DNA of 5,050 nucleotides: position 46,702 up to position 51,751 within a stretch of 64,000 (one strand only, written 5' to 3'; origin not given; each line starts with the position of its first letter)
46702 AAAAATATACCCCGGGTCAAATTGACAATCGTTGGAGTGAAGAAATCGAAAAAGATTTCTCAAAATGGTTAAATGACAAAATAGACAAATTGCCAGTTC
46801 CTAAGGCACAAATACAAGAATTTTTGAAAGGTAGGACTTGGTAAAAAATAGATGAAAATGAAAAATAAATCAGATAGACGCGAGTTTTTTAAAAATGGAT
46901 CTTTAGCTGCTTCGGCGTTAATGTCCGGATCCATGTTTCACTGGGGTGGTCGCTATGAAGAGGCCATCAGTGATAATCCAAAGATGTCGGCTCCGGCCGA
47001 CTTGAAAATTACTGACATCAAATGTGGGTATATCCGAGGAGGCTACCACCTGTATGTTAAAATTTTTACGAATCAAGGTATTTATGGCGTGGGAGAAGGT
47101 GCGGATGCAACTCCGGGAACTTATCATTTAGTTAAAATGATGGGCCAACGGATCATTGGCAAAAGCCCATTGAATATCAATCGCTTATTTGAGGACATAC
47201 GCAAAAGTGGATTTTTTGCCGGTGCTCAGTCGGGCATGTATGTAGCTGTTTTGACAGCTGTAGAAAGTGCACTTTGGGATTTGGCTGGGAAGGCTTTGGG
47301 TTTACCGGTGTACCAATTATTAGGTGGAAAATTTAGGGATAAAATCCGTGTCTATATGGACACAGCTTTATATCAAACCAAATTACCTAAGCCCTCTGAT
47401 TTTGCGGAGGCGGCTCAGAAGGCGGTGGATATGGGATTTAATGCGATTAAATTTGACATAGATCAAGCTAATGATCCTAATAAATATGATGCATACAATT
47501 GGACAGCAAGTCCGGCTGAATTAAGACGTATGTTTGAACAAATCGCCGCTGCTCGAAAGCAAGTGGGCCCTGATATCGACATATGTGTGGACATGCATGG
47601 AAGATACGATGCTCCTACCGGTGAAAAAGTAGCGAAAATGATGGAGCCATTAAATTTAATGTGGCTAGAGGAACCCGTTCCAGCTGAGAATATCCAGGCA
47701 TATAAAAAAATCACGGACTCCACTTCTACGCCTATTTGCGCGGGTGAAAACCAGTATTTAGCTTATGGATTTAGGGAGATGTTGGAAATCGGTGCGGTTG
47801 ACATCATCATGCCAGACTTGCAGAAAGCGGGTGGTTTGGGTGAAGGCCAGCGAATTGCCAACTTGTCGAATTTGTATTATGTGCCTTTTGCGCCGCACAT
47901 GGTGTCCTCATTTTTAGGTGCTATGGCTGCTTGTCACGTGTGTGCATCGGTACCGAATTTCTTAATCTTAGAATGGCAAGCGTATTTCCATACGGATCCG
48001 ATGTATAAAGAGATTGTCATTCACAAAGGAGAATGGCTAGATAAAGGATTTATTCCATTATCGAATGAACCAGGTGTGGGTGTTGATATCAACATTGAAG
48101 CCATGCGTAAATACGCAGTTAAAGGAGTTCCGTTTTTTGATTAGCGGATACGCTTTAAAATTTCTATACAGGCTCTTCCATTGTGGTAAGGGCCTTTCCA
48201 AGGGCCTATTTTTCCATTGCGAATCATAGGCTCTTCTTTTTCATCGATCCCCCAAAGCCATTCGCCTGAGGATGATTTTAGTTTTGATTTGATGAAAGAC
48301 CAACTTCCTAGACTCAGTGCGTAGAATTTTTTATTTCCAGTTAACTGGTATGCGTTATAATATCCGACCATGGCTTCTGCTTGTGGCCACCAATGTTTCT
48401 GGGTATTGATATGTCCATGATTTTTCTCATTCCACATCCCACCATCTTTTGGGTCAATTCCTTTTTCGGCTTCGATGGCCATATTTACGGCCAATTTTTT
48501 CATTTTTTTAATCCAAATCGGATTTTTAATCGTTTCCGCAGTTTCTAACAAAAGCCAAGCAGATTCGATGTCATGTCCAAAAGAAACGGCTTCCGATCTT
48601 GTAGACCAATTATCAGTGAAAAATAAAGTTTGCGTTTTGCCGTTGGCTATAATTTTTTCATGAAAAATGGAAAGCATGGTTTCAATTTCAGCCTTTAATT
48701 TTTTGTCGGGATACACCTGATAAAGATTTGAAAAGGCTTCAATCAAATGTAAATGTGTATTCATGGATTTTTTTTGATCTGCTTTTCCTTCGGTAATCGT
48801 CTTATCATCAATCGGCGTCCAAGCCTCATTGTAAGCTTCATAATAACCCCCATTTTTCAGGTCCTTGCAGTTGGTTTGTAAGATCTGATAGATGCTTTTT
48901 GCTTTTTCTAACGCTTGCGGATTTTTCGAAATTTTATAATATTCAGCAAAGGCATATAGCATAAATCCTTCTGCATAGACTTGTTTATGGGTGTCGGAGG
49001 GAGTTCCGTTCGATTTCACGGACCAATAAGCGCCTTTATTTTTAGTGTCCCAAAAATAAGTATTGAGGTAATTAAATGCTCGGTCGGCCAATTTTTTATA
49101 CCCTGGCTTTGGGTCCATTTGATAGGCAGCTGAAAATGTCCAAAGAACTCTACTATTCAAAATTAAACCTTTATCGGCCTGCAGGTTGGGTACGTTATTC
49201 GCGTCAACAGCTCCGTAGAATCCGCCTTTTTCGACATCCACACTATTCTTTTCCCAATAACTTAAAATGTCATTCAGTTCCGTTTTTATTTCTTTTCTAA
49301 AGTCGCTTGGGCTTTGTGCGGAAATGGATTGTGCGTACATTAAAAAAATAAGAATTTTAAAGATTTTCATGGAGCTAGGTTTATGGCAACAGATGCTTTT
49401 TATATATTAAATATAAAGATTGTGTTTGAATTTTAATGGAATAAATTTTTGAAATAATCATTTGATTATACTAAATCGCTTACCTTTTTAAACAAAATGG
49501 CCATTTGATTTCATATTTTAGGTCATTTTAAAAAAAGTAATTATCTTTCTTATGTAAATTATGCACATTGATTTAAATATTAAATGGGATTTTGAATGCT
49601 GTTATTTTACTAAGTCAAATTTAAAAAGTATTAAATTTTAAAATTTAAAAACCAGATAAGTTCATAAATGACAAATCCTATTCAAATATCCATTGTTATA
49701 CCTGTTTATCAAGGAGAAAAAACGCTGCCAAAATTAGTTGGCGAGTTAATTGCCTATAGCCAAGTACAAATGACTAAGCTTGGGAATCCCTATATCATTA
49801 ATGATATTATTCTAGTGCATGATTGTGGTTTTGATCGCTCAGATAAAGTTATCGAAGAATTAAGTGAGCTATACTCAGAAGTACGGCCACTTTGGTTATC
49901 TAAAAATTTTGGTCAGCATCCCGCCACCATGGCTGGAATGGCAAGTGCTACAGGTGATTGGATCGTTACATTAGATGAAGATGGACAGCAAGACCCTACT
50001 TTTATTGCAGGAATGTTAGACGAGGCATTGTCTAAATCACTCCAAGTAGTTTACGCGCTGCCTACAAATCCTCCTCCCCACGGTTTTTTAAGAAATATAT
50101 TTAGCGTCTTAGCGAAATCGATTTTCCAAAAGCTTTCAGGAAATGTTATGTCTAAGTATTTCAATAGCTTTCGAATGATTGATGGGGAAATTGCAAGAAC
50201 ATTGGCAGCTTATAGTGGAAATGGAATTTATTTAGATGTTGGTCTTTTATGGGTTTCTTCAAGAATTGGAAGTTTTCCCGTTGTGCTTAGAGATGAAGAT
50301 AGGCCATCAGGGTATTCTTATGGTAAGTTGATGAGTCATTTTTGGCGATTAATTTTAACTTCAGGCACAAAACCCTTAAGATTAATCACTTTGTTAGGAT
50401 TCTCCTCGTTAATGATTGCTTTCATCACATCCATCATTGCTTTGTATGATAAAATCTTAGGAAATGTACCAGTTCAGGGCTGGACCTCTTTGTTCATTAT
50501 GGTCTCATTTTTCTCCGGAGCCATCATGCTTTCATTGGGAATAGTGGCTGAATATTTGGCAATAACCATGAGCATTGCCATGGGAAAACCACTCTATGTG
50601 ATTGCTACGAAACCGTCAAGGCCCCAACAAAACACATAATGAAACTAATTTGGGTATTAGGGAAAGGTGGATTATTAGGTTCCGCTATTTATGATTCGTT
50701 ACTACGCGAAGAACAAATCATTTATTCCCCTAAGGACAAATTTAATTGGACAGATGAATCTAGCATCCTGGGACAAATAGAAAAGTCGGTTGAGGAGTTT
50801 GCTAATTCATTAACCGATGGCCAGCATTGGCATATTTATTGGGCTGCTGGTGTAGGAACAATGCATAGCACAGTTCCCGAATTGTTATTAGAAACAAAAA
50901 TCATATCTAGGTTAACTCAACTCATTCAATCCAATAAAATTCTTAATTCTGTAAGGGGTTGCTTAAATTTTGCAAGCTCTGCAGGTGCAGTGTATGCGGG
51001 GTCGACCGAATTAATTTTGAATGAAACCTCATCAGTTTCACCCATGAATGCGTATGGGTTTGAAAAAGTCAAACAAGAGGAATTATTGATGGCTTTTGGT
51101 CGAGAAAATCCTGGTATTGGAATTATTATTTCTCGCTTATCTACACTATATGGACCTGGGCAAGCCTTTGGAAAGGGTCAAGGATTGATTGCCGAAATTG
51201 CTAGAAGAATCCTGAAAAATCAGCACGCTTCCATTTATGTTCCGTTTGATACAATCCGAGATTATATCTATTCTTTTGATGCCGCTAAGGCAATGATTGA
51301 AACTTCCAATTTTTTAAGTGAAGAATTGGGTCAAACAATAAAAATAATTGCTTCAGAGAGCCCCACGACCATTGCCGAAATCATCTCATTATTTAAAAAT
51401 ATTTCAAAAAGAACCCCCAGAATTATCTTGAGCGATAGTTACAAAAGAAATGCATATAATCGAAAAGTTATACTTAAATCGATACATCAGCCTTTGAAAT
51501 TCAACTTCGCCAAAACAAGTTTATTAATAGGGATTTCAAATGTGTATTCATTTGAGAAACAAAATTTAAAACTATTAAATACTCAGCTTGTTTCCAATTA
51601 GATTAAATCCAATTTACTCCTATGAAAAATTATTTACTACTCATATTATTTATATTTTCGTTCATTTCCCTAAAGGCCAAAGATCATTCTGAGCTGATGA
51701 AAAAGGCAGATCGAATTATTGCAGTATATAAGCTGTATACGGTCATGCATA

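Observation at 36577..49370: SusC/SusD locus with no glycoside hydrolase, built around exported enolase-superfamily and RraA/aldolase-like enzyme pairs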

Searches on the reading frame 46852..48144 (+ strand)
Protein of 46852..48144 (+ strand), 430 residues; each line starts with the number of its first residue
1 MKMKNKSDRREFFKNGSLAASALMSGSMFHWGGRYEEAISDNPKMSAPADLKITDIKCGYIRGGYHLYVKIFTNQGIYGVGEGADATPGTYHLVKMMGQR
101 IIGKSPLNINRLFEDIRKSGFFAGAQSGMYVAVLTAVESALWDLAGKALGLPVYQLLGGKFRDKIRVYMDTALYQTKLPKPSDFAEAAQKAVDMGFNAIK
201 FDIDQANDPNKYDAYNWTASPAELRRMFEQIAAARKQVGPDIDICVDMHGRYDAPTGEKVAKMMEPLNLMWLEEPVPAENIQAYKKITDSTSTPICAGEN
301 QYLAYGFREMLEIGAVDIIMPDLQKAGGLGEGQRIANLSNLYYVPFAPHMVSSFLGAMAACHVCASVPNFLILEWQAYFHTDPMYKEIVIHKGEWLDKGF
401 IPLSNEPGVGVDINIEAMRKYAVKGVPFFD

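Call 3: search_protein_families(library=pfam, proteins=[window:46852-48144:+], max_evalue=0.01)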
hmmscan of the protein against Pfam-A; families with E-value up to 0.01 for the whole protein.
window:46852-48144:+ (430 aa): 2 families
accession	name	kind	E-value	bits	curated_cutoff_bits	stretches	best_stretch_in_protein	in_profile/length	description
PF13378.12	MR_MLE_C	-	4.7e-57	193.6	29.4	1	184-416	2-217/219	Enolase C-terminal domain-like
PF02746.21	MR_MLE_N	-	5.4e-12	46.4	22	1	68-158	30-117/117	Mandelate racemase / muconate lactonizing enzyme, N-terminal domain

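Call 6: search_protein_families(library=ncbifam, proteins=[window:46852-48144:+], max_evalue=0.001)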
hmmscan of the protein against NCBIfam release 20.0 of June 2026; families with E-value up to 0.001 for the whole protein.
window:46852-48144:+ (430 aa): 14 families
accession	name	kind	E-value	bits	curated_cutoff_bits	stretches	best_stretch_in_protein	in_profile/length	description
NF010624.0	PRK14017.1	equivalog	5.5e-74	249.5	311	1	52-425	2-364/382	galactonate dehydratase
NF040790.2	glucon_galact_dh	equivalog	2.1e-62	211.2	750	1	66-427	25-375/390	bifunctional D-gluconate/D-galactonate dehydratase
NF043051.1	ManoateDhtManD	equivalog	3.7e-52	177.5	550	1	67-423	18-385/403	D-mannonate dehydratase ManD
NF011654.0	PRK15072.1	subfamily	8.3e-48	163.2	430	1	67-423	18-386/404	D-galactonate dehydratase family protein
NF047820.1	TalGalacDh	equivalog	7.9e-40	136.9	500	1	67-416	39-359/371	L-talarate/galactarate dehydratase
NF011968.0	PRK15440.1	equivalog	1.5e-37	129.5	393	1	67-417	60-387/395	L-rhamnonate dehydratase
NF040866.1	AraD_Arch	equivalog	2.9e-36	125.3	650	1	95-424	66-372/372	arabinonate dehydratase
TIGR02534.1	mucon_cyclo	subfamily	8.6e-24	84.2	334.95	1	69-422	32-366/368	muconate/chloromuconate family cycloisomerase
TIGR01928.1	menC_lowGC_arch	equivalog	1.9e-13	50.2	200.65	1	230-338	163-270/325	o-succinylbenzoate synthase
NF042940.1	racemase_DgcA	equivalog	3e-10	39.8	400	1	135-365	86-285/323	N-acetyl-D-Glu racemase DgcA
NF043002.1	HProlDhtase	equivalog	3.9e-10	39.1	500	1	94-418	69-359/366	cis-3-hydroxy-L-proline dehydratase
NF041118.1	A_G_epim_Thtga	equivalog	1.1e-07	31.4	500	1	69-338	34-279/341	L-Ala-D/L-Glu epimerase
TIGR03247.1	glucar-dehydr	equivalog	1.2e-06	27.5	828.7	1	129-420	104-404/441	glucarate dehydratase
NF011708.0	PRK15129.1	equivalog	1.5e-06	27.5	343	1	229-338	159-263/321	L-Ala-D/L-Glu epimerase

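Call 7: search_solved_structures(query=window:46852-48144:+, max_evalue=1e-20, show_alignments=1)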
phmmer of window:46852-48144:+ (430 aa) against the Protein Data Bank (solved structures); distinct sequences matched with E-value up to 1e-20: 79 (the best 60 are shown).
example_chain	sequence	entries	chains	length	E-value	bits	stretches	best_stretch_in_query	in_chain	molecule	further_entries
2qq6_A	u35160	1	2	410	2.3e-97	329.9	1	52-429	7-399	Mandelate racemase/muconate lactonizing enzyme-like protein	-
2gl5_A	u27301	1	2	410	3.9e-55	190.7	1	67-422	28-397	putative dehydratase protein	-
4e6m_A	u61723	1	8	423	4e-55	190.7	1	67-422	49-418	Putative dehydratase protein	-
2o56_A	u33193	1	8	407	1.9e-54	188.5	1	67-421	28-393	Putative mandelate racemase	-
4e4u_A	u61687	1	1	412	5.6e-53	183.6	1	56-421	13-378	Mandalate racemase/muconate lactonizing enzyme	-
2poz_A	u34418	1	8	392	3.4e-52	181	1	51-412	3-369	Putative dehydratase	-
2ox4_A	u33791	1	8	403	2.4e-51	178.2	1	63-414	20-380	Putative mandelate racemase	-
4e5t_A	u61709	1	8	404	4.5e-50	174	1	63-420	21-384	Mandelate racemase / muconate lactonizing enzyme, C-terminal domain protein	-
2pod_A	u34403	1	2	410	6.9e-47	163.5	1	191-416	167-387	Mandelate racemase / muconate lactonizing enzyme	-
3rr1_A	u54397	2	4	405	1.4e-45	159.2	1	66-414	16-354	Putative D-galactonate dehydratase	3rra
3sjn_A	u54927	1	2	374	5.4e-45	157.3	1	65-423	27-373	Mandelate racemase/muconate lactonizing protein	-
5olc_A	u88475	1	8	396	5e-43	150.8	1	68-424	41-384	Galactonate dehydratase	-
4j3z_A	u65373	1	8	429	1.3e-41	146.2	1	63-416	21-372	Mandelate racemase/muconate lactonizing enzyme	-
3v3w_A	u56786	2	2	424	1.7e-41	145.8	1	51-424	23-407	Starvation sensing protein rspA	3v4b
3rcy_A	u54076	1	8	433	2.2e-40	142.1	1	62-417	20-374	Mandelate racemase/muconate lactonizing enzyme-like protein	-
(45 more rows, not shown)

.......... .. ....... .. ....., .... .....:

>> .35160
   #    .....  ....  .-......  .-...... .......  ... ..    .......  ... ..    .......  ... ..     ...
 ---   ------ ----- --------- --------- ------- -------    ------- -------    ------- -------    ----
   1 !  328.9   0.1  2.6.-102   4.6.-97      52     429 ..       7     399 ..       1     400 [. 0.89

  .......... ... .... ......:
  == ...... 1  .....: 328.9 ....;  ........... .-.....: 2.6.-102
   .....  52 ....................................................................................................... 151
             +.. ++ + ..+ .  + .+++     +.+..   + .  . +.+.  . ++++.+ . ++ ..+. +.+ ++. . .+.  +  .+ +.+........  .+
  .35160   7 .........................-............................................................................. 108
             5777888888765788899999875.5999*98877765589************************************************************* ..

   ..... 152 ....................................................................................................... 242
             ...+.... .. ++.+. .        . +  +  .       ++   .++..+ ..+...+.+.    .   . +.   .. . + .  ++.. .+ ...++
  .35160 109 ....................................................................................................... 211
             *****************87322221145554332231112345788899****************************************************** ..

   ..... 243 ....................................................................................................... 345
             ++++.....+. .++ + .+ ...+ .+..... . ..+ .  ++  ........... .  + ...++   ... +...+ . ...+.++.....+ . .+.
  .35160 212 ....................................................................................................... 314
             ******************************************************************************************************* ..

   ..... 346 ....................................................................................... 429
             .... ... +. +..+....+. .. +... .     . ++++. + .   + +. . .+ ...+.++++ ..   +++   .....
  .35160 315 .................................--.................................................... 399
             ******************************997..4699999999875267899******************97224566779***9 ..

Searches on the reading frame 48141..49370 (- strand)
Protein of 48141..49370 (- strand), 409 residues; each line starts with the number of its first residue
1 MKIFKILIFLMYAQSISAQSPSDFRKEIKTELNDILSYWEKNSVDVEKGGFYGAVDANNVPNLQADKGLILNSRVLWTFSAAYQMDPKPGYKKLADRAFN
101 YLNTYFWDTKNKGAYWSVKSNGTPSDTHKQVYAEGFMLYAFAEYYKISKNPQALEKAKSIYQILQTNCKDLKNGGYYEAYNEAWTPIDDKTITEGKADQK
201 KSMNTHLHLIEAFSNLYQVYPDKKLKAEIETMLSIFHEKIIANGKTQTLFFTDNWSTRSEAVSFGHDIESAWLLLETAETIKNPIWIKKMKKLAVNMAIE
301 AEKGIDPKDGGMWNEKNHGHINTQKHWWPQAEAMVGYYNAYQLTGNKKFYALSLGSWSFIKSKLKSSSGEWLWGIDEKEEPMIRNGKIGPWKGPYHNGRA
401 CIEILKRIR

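Call 3: search_protein_families(library=pfam, proteins=[window:48141-49370:-], max_evalue=0.01)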
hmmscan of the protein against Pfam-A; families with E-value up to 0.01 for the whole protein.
window:48141-49370:- (409 aa): 3 families
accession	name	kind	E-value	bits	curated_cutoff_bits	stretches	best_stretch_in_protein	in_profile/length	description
PF07221.17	GlcNAc_2-epim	-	1e-36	127.3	23.4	1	50-384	1-332/347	N-acylglucosamine 2-epimerase (GlcNAc 2-epimerase)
PF07944.18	Beta-AFase-like_GH127_cat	-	0.00014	21.5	24.9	0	205-238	59-92/376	Beta-L-arabinofuranosidase, GH127 catalytic domain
PF03663.20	Glyco_hydro_76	-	0.0016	18.4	25.9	0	83-243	100-258/366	Glycosyl hydrolase family 76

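Call 6: search_protein_families(library=ncbifam, proteins=[window:48141-49370:-], max_evalue=0.001)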
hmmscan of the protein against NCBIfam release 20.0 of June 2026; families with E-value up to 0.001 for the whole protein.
window:48141-49370:- (409 aa): 2 families
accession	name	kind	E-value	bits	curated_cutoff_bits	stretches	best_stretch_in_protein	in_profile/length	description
NF041848.1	celb_epim_EpiA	equivalog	7.2e-95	318.4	800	1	16-406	6-399/405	cellobiose 2-epimerase EpiA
NF052547.1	AcylGsamEpipAGE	equivalog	5.6e-29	101.3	600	1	30-406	11-379/384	n-acyl-d-glucosamine 2-epimerase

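Call 48: search_solved_structures(query=window:48141-49370:-, max_evalue=1e-10)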
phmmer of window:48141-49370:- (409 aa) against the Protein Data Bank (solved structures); distinct sequences matched with E-value up to 1e-10: 16.
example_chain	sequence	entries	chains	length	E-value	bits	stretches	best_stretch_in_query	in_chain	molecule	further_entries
9l8i_A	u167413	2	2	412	1.8e-100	340.2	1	26-409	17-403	Cellobiose 2-epimerase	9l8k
3wkf_A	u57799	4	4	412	2.5e-100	339.8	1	26-409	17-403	Cellobiose 2-epimerase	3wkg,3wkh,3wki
5zhb_A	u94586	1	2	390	2.3e-83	283.9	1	22-408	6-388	Cellobiose 2-epimerase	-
4z4j_A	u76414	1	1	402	2.4e-82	280.5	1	22-408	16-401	Cellobiose 2-epimerase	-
7d5g_A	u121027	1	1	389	7.6e-82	278.9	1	23-408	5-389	Cellobiose 2-epimerase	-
8wbu_A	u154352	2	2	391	9.3e-81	275.3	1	23-408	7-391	Cellobiose 2-epimerase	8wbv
4z4l_A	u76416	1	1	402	1.6e-80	274.5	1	23-408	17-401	Cellobiose 2-epimerase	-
5zig_A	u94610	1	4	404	5.2e-77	263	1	24-408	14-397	Cellobiose 2-epimerase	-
3vw5_A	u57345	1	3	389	8.4e-62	212.9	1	26-407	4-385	Cellobiose 2-epimerase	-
8h1n_A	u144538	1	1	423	1.9e-40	142.5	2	20-239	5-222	N-acylglucosamine 2-epimerase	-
8h1k_A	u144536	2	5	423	2e-40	142.4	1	20-407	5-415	N-acylglucosamine 2-epimerase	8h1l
8h1m_A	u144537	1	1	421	2e-40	142.4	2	22-239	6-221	N-acylglucosamine 2-epimerase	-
6f04_A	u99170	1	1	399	3.2e-17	66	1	31-401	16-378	N-acetylglucosamine-2-epimerase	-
2gz6_A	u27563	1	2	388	1.1e-14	57.6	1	31-401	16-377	N-acetyl-D-glucosamine 2-epimerase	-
8bry_A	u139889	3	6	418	3.3e-14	56.1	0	30-161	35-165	N-acylglucosamine 2-epimerase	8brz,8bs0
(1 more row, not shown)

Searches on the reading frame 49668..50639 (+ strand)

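Call 9: search_protein_families(library=pfam, proteins=[window:49668-50639:+], max_evalue=0.001)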
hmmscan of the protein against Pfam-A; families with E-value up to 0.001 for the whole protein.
window:49668-50639:+ (323 aa): 1 family
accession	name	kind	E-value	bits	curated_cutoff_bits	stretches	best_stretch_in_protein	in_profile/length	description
PF00535.33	Glycos_transf_2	-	1.3e-17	64.7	23.3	1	8-130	1-113/168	Glycosyl transferase family 2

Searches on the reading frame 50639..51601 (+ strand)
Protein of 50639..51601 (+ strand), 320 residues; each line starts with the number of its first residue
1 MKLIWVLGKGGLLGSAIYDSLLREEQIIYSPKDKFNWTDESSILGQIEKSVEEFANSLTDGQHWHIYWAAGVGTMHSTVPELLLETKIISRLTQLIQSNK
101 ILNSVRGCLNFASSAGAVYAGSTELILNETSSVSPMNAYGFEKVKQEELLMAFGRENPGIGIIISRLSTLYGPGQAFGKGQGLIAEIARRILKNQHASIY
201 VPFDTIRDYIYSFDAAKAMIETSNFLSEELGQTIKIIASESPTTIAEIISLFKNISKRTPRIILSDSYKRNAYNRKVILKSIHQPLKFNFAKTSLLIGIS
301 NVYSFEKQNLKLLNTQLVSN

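Call 9: search_protein_families(library=pfam, proteins=[window:50639-51601:+], max_evalue=0.001)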
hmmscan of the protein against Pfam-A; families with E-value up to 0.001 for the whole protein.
window:50639-51601:+ (320 aa): 3 families
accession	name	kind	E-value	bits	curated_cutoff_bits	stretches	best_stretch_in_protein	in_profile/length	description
PF01370.27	Epimerase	-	1.3e-17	64.5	20.9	1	4-220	1-222/240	NAD dependent epimerase/dehydratase family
PF16363.11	GDP_Man_Dehyd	-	2.4e-08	34.2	27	1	80-222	95-236/332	GDP-mannose 4,6 dehydratase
PF04321.23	RmlD_sub_bind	-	2.4e-05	24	27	0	114-205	100-179/287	RmlD substrate binding domain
